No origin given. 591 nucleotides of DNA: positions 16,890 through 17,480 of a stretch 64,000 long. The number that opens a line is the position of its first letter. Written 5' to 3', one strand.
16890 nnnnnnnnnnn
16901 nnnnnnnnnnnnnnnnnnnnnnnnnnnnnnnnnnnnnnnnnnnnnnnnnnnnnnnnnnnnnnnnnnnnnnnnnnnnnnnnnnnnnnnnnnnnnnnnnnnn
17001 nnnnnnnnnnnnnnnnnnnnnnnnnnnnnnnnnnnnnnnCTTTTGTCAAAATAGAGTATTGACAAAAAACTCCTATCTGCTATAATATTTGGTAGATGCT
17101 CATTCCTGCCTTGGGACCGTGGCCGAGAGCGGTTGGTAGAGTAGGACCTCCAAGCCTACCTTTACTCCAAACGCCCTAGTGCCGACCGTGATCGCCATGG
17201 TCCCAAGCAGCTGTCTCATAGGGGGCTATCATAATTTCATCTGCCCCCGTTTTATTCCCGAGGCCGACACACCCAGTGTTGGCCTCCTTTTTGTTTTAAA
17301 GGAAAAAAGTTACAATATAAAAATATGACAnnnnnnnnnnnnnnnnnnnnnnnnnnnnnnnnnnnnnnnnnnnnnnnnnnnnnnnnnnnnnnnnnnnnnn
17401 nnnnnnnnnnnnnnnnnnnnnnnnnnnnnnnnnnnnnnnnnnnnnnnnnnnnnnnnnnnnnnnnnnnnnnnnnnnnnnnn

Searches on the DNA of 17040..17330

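Call 40: search_rna_families(source=window, start=17040, end=17330, threshold=evalue, max_evalue=10, show_alignments=2)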
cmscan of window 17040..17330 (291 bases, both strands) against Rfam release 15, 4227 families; matches with E-value up to 10: 4.
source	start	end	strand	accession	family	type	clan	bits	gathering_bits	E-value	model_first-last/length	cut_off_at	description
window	17260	17308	-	RF02693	psm_mec_RNA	Gene; sRNA;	-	20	85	1.7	96-143/143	no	psm_mec locus RNA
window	17113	17204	+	RF03646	MIR9776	Gene; miRNA;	-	17.5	100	2.1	1-84/84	no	MIR9776 microRNA precursor family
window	17126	17177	+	RF03946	mir-3132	Gene; miRNA;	-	17.1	84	2.2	1-75/75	no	mir-3132 microRNA precursor family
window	17287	17325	-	RF02143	HYMAI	Gene; lncRNA;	-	12.3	80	2.4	204-241/241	no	Hydatidiform mole associated and imprinted conserved region 1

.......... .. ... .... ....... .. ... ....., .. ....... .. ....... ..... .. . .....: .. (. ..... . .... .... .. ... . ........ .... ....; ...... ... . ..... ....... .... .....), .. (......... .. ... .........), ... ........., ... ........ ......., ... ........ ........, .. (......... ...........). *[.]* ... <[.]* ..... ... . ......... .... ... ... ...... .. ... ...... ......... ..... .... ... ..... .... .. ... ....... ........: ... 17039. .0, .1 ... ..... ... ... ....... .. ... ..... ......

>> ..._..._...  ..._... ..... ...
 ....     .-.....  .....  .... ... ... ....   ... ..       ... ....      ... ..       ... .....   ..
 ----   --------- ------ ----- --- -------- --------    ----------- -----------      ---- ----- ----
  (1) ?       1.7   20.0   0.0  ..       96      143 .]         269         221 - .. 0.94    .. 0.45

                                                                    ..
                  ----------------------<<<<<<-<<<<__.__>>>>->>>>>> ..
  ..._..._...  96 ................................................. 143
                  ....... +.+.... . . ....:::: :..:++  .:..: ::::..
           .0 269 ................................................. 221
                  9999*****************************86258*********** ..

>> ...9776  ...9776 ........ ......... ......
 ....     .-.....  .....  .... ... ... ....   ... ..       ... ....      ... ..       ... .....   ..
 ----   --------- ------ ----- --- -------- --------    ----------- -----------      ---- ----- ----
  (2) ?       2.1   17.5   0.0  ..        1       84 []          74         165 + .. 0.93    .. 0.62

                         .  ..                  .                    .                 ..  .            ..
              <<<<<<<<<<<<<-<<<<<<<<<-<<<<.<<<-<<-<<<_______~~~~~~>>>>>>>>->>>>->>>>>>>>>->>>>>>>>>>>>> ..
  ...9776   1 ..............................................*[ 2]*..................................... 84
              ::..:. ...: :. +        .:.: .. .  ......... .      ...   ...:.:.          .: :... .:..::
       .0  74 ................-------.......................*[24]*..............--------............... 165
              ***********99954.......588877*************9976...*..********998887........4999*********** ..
